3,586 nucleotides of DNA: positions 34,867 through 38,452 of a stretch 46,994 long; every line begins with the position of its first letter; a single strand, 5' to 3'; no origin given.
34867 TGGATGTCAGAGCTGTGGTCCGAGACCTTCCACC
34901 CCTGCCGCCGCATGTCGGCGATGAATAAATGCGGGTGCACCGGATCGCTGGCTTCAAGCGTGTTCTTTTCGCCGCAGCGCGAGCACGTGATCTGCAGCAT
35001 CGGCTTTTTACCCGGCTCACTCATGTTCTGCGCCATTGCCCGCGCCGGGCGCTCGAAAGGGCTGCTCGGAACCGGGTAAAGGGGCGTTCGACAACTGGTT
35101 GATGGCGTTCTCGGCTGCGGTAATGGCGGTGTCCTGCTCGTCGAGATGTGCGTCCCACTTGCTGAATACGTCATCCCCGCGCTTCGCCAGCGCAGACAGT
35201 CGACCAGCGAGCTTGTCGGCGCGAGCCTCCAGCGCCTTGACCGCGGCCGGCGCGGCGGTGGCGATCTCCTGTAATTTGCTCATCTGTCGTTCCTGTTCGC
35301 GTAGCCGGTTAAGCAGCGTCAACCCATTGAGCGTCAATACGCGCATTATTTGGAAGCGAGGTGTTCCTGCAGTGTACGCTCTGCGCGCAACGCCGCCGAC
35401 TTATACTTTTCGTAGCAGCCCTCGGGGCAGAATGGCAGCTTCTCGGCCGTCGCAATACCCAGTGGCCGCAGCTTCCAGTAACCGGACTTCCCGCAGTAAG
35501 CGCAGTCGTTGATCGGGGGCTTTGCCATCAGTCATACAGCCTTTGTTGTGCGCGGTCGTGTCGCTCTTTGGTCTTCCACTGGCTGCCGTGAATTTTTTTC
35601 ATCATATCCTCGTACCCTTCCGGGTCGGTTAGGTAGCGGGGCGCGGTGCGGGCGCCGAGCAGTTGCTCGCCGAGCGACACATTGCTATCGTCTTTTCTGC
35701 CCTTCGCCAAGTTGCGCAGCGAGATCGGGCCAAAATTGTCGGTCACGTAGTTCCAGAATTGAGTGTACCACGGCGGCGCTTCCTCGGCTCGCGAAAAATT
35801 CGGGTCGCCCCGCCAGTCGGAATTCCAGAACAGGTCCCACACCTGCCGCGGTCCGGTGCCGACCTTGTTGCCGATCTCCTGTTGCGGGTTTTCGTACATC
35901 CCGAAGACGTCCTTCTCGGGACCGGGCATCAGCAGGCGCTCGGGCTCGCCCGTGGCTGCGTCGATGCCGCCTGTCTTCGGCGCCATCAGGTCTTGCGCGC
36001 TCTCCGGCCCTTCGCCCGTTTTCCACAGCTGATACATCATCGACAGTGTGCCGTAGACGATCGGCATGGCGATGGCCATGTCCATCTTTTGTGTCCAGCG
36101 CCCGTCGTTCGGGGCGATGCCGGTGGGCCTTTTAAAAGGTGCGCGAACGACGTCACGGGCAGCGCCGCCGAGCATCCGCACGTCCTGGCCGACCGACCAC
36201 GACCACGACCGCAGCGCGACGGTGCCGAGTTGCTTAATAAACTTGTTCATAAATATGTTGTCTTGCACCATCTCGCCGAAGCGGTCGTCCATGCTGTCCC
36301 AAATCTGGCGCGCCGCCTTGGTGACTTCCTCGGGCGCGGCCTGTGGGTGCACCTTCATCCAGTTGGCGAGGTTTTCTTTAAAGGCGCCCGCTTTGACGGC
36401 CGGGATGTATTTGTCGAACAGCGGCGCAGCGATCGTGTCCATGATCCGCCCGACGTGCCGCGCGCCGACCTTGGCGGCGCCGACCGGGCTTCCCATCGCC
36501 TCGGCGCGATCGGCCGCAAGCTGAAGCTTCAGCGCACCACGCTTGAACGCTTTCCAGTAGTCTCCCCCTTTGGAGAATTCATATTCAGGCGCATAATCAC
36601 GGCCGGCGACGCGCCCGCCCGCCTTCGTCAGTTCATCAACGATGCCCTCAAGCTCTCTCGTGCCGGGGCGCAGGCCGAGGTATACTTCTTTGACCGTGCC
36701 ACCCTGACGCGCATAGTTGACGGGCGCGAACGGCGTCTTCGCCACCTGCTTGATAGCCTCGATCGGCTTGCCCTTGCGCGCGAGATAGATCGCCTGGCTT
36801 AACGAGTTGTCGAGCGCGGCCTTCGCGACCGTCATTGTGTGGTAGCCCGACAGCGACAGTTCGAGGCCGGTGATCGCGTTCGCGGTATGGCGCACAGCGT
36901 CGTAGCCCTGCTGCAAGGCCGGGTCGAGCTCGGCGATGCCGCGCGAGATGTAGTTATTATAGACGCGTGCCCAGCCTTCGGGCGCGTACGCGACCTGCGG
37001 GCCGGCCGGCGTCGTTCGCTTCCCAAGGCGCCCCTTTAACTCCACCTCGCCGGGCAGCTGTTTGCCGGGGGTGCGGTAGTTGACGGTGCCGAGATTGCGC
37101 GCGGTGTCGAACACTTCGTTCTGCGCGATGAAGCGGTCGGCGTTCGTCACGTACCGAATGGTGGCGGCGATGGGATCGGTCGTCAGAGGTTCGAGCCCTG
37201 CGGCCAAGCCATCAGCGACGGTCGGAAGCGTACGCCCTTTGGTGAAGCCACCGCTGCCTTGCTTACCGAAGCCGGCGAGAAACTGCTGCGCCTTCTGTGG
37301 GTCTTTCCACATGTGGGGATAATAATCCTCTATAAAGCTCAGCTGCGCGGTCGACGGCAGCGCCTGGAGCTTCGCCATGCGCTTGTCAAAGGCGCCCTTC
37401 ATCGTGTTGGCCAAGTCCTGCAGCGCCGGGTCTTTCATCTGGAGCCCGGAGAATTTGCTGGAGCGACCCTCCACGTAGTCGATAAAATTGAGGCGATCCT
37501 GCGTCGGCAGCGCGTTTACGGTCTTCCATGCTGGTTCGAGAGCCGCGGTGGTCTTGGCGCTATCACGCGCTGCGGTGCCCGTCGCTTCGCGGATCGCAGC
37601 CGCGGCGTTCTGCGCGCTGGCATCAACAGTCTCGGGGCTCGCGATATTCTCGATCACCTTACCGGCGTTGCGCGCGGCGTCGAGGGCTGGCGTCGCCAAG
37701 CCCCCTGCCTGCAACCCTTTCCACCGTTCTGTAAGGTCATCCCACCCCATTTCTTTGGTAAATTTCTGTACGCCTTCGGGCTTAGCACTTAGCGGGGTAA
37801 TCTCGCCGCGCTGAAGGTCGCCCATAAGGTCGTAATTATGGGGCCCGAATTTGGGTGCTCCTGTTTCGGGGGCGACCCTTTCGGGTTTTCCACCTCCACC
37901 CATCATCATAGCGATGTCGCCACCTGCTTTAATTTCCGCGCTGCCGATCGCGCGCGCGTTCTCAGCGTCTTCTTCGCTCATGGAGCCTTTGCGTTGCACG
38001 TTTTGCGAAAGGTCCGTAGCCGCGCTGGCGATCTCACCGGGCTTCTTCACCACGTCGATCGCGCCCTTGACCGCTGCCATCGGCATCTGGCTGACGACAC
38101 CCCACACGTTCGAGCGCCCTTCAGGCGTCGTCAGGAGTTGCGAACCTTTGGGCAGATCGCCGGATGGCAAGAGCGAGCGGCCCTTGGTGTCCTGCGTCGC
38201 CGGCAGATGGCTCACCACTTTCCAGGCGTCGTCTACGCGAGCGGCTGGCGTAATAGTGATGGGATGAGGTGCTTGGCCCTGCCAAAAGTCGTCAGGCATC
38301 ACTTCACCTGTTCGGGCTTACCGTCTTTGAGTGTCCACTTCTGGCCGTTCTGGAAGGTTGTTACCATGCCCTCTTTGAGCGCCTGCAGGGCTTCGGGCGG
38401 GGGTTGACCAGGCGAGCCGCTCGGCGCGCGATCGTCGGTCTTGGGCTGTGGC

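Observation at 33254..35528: PurD-like ATP-grasp ligase cassette coupled to the end of the ejection-protein operon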

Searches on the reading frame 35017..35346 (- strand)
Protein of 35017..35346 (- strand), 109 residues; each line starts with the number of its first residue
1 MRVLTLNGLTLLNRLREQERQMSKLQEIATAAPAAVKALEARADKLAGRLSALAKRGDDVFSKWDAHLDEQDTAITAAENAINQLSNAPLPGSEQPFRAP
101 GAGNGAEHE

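Call 3: search_protein_families(library=pfam, proteins=[window:35017-35346:-], max_evalue=0.1)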
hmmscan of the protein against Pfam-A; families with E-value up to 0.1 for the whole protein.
window:35017-35346:- (109 aa): 4 families
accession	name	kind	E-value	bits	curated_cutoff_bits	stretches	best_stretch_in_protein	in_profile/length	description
PF04513.17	Baculo_PEP_C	-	0.0078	16.7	38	1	25-85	22-82/140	Baculovirus polyhedron envelope protein, PEP, C terminus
PF04102.17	SlyX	-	0.026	15.6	30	0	14-56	11-53/67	SlyX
PF05531.17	NPV_P10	-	0.075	14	29.8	0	22-86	1-62/75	Nucleopolyhedrovirus P10 protein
PF21774.3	NagJ_C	-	0.079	14.1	28.3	0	14-45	48-79/114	Hyaluronidase post-catalytic domain-like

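Call 4: search_protein_families(library=phrogs, proteins=[window:35017-35346:-], max_evalue=0.01)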
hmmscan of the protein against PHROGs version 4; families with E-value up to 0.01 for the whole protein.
window:35017-35346:- (109 aa): 1 family
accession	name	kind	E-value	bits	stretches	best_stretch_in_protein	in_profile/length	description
phrog_16017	-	unknown function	8.6e-05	21.5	1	17-97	64-141/1234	-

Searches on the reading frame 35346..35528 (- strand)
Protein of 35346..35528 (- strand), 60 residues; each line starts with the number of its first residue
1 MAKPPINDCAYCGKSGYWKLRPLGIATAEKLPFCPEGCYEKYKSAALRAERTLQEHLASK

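Call 3: search_protein_families(library=pfam, proteins=[window:35346-35528:-], max_evalue=0.1)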
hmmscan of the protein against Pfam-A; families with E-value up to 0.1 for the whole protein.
window:35346-35528:- (60 aa): 0 families

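Call 4: search_protein_families(library=phrogs, proteins=[window:35346-35528:-], max_evalue=0.01)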
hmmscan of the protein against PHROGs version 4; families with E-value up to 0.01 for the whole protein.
window:35346-35528:- (60 aa): 0 families

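Call 70: search_protein_families(library=ncbifam, proteins=[window:35346-35528:-], max_evalue=0.01)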
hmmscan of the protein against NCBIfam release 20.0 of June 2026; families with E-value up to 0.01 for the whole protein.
window:35346-35528:- (60 aa): 0 families

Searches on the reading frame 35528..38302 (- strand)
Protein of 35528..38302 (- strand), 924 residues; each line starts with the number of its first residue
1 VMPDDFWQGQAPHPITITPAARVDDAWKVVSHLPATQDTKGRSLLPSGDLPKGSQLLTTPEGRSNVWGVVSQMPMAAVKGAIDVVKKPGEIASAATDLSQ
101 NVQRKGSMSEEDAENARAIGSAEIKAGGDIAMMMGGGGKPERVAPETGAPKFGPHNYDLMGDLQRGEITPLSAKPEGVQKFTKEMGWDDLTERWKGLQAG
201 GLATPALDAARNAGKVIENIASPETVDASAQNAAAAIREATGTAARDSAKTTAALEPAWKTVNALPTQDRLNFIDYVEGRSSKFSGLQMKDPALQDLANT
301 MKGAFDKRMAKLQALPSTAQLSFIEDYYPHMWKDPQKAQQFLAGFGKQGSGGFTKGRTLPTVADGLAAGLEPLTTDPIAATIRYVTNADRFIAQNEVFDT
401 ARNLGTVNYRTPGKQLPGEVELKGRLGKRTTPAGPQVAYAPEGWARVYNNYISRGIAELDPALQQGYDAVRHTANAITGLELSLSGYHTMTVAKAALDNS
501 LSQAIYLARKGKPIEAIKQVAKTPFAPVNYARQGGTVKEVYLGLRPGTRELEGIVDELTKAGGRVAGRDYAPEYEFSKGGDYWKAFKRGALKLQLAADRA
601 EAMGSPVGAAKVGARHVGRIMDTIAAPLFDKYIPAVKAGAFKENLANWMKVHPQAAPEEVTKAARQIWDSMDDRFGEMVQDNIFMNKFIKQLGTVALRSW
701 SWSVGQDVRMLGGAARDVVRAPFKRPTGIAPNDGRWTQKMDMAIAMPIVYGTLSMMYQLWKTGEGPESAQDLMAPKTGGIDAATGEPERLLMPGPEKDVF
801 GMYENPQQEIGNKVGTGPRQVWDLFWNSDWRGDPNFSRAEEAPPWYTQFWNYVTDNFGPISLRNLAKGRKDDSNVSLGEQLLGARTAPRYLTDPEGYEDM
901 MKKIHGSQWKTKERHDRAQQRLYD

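Call 3: search_protein_families(library=pfam, proteins=[window:35528-38302:-], max_evalue=0.1)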
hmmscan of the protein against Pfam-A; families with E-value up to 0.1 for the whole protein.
window:35528-38302:- (924 aa): 0 families

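Call 4: search_protein_families(library=phrogs, proteins=[window:35528-38302:-], max_evalue=0.01)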
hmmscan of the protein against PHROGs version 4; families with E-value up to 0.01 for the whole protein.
window:35528-38302:- (924 aa): 0 families

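Call 60: find_homologous_proteins(query=window:35528-38302:-, max_evalue=0.001)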
Query window:35528-38302:- (924 aa): 92 proteins with E <= 0.001 among 8000 candidates.
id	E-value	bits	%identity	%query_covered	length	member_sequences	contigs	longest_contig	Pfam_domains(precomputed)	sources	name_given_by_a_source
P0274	0.0e+0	2113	100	100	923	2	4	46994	-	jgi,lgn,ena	-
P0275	0.0e+0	1038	55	98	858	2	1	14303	-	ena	-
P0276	0.0e+0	1036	63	78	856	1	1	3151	-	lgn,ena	-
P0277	3.0e-296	1003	63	77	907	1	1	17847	-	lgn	-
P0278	3.1e-295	1000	62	79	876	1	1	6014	-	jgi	jgi:hypothetical protein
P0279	3.7e-286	970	61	77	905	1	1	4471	-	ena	-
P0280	1.0e-284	965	60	79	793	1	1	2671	-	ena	-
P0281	4.3e-284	963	61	78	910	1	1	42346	-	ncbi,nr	ncbi:MAG: hypothetical protein KGL35_24845 [Bradyrhizobium sp.]|nr:hypothetical protein [Bradyrhizob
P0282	1.4e-280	952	59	79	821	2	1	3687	-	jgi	-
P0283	1.6e-279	948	60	78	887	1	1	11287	-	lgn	-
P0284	6.6e-279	946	60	78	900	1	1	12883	-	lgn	-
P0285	6.8e-279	946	60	78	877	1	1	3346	-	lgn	-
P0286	1.1e-278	945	58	79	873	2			-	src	-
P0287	1.4e-276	938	59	78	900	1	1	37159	-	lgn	-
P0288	2.7e-276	937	59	78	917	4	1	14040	-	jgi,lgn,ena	-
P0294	7.2e-271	919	58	69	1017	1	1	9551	PF18760.8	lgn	-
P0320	8.8e-186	638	46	78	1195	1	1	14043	-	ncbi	-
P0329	2.1e-172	594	44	77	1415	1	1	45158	-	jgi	jgi:hypothetical protein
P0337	1.5e-162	561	42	77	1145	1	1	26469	PF18838.8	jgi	jgi:Large polyvalent protein associated domain 23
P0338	2.3e-161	557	42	77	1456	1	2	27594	PF18760.8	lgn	-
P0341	6.1e-160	552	40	68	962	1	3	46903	PF26092.1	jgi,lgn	jgi:hypothetical protein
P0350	2.4e-129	451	38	74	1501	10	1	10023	-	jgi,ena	-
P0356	9.2e-115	403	35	77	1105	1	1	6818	PF01476.27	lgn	-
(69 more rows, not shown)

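Call 61: search_protein_families(library=pfam, proteins=[P0338, P0337, P0341, P0356, P0329, P0350, P0294, P0320], max_evalue=0.001)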
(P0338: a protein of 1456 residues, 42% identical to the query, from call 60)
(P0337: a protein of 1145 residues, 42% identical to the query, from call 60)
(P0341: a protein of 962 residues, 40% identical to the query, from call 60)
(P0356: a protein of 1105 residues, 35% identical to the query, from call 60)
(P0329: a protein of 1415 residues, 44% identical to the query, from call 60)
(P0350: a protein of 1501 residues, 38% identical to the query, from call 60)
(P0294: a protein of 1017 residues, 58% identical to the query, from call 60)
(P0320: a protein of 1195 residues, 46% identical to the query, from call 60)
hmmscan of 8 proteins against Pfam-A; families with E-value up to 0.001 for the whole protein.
P0338 (1456 aa): 2 families
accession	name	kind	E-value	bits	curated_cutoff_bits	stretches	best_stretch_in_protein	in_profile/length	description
PF18760.7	ART-PolyVal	-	1.4e-06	29.6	31.2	1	441-537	9-90/140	ADP-Ribosyltransferase in polyvalent proteins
PF13151.12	DUF3990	-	0.00011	22.4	32.2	1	441-511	3-63/152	Protein of unknown function (DUF3990)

P0337 (1145 aa): 1 family
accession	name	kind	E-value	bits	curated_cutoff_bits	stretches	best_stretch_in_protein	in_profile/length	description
PF18838.6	LPD23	-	2.4e-14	53.3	27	1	154-209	2-57/58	Large polyvalent protein associated domain 23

P0341 (962 aa): 0 families

P0356 (1105 aa): 1 family
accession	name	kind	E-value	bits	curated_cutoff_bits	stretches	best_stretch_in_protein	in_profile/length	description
PF01476.26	LysM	-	2.3e-05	24.7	20.9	1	26-64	6-43/43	LysM domain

P0329 (1415 aa): 0 families

P0350 (1501 aa): 0 families

P0294 (1017 aa): 2 families
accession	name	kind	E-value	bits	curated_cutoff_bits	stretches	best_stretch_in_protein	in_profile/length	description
PF18760.7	ART-PolyVal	-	1.5e-13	52.2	31.2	1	243-361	8-135/140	ADP-Ribosyltransferase in polyvalent proteins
PF13151.12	DUF3990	-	0.00066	19.8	32.2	0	243-290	2-46/152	Protein of unknown function (DUF3990)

P0320 (1195 aa): 0 families

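Call 70: search_protein_families(library=ncbifam, proteins=[window:35528-38302:-], max_evalue=0.01)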
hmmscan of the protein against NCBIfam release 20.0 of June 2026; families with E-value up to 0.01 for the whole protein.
window:35528-38302:- (924 aa): 0 families

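Call 80: search_protein_families(library=padloc, proteins=[window:35528-38302:-], max_evalue=0.01)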
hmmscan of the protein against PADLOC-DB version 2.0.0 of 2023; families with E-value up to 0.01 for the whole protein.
window:35528-38302:- (924 aa): 0 families

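Call 91: predict_structure(alignment_id=A4)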
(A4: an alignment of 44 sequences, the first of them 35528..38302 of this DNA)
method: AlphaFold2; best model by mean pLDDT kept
length: 924 residues; sequences in the alignment: 44
mean_pLDDT: 75.3   pTM: 0.74
mean pLDDT of the five models: 75.3, 72.3, 69.7, 67.9, 67.5
residues with pLDDT >= 90: 325; 70-90: 337; 50-70: 50; < 50: 212
segments of 3 or more residues with pLDDT < 50: 1-198, 200-203, 348-355
pLDDT, mean of each block of 10 residues (from residue 1): 35 34 27 28 31 38 41 38 38 39 35 38 29 29 29 30 30 35 42 45 53 69 85 95 94 94 90 81 68 89 89 76 78 88 67 55 85 90 90 93 96 96 91 94 95 91 87 84 77 94 97 97 97 97 96 97 83 84 94 92 87 87 89 94 97 97 95 85 86 88 87 87 90 91 93 95 94 94 91 86 82 82 77 69 68 71 75 88 87 89 83 82 68
secondary structure, 60 per line:
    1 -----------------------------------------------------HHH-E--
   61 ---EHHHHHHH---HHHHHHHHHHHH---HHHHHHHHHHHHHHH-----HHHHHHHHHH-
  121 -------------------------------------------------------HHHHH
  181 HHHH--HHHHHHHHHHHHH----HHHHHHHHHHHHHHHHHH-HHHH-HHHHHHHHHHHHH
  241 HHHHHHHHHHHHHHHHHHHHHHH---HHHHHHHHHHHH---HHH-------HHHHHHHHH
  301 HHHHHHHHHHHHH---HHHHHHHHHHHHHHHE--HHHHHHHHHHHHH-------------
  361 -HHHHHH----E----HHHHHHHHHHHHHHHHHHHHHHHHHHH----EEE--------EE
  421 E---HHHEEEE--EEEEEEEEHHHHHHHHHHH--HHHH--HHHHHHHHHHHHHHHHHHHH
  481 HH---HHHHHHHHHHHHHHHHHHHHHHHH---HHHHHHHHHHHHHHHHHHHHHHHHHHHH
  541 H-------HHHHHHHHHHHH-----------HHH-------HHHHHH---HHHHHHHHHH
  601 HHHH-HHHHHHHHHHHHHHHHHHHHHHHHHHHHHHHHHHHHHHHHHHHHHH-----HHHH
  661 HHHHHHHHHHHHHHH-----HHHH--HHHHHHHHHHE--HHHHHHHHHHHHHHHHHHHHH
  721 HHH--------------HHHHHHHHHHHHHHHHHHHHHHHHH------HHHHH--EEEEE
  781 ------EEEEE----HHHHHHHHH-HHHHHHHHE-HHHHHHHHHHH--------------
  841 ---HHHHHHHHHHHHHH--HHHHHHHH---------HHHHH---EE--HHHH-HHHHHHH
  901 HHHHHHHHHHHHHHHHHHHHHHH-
elements in order (helices of 4 or more, strands of 3 or more residues): H65-71 H75-86 H90-104 H110-119 H176-184 H187-199 H204-221 H223-226 H228-263 H267-278 H292-313 H317-331 H335-347 H362-367 H377-403 E408-410 E419-421 E428-431 E434-441 H442-452 H455-458 H461-482 H486-509 H513-541 H549-560 H582-587 H591-604 H606-651 H657-675 H681-684 H687-696 H700-723 H738-762 H769-773 E776-780 E787-791 H796-804 H806-813 H816-826 H844-857 H860-867 H877-881 H889-892 H894-923

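Call 93: fold_search(model_id=the predicted structure, library=pdb)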
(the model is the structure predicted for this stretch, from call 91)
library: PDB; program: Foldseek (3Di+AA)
matches with E <= 10: 219; with E <= 0.001: 0
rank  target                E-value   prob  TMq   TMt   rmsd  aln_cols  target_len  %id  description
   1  7rro_B1               5.4e-01  0.06  0.05  0.10  62.6       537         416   12  Structure of the 48-nm repeat doublet microtubule from bovine tracheal cilia (released 2021-10-27)
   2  3vvn                  5.9e-01  0.06  0.07  0.10  22.6       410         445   11  Crystal structure of MATE in the straight conformation (released 2013-04-03)
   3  7rro_C6               6.2e-01  0.07  0.06  0.11  56.6       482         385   13  Structure of the 48-nm repeat doublet microtubule from bovine tracheal cilia (released 2021-10-27)
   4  9fqr_A0               6.2e-01  0.05  0.05  0.09  62.1       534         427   11  96-nm repeat of axonemal doublet microtubules from bovine sperm (released 2025-03-26)
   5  8otz_Cq               6.2e-01  0.04  0.05  0.09  56.7       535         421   13  48-nm repeat of the native axonemal doublet microtubule from bovine sperm (released 2023-11-22)
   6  9cpb_5R               6.7e-01  0.06  0.06  0.11  61.6       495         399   12  Atomic model of bovine Fallopian tube cilia doublet microtubule (48-nm periodicity) (released 2024-10-30)
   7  8otz_Cr               6.7e-01  0.04  0.05  0.09  56.6       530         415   13  48-nm repeat of the native axonemal doublet microtubule from bovine sperm (released 2023-11-22)
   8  7rro_C8               7.3e-01  0.06  0.06  0.11  62.4       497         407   12  Structure of the 48-nm repeat doublet microtubule from bovine tracheal cilia (released 2021-10-27)
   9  7rro_F1               8.0e-01  0.06  0.06  0.10  60.5       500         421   13  Structure of the 48-nm repeat doublet microtubule from bovine tracheal cilia (released 2021-10-27)
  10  8iyj_C3               9.5e-01  0.06  0.06  0.11  59.8       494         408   12  Cryo-EM structure of the 48-nm repeat doublet microtubule from mouse sperm (released 2023-07-05)
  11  8iyj_C1               9.9e-01  0.05  0.06  0.10  62.0       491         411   12  Cryo-EM structure of the 48-nm repeat doublet microtubule from mouse sperm (released 2023-07-05)
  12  9cpc_3O               1.0e+00  0.05  0.06  0.11  54.1       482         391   13  Atomic model of porcine brain ventricles cilia doublet microtubule (48-nm periodicity) (released 2024-10-23)
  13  9fqr_E6               1.0e+00  0.04  0.06  0.11  51.5       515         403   13  96-nm repeat of axonemal doublet microtubules from bovine sperm (released 2025-03-26)
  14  8to0_AK               1.1e+00  0.05  0.05  0.10  62.6       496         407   11  48-nm repeating structure of doublets from mouse sperm flagella (released 2023-11-01)
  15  8otz_C9               1.1e+00  0.04  0.06  0.11  57.1       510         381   13  48-nm repeat of the native axonemal doublet microtubule from bovine sperm (released 2023-11-22)
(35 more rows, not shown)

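Call 95: find_related_loci(query=A4, collection=viral_contigs, flank=5000)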
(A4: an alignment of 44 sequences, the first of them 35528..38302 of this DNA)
Query A4 (924 aa) in viral_contigs; peptide patterns used: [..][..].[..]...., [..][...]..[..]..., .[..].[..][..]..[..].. (x = any residue, [..] = any of these).
133 stretches matched a pattern; 92 encode a relative of the query (tblastn E <= 1e-3); the best 80 are kept; 77 distinct loci.
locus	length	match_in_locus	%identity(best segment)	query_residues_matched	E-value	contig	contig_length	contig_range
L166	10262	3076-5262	61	206-924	0e+0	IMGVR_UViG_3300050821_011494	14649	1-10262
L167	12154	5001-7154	61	216-924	0e+0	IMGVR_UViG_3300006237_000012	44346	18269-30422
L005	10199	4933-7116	59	206-923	0e+0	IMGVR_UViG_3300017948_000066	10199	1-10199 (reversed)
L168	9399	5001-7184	59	206-923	0e+0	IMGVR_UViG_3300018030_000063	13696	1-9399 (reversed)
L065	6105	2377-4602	56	196-924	0e+0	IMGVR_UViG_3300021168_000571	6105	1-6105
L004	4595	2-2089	58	242-923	0e+0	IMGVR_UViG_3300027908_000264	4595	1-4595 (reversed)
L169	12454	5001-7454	51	56-924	0e+0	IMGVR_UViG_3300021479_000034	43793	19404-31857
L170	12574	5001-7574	40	67-923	0e+0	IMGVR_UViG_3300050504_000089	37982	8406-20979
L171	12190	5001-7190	44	199-921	0e+0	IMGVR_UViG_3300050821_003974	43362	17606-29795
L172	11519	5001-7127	44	207-923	0e+0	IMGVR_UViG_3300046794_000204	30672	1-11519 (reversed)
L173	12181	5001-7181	42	207-923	4e-180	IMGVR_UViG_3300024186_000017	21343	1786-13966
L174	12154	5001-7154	44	209-924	1e-177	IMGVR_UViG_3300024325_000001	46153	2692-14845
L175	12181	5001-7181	43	217-921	4e-173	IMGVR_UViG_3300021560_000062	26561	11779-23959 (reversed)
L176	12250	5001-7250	44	202-923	1e-169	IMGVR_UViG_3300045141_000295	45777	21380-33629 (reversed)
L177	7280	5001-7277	41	67-837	1e-167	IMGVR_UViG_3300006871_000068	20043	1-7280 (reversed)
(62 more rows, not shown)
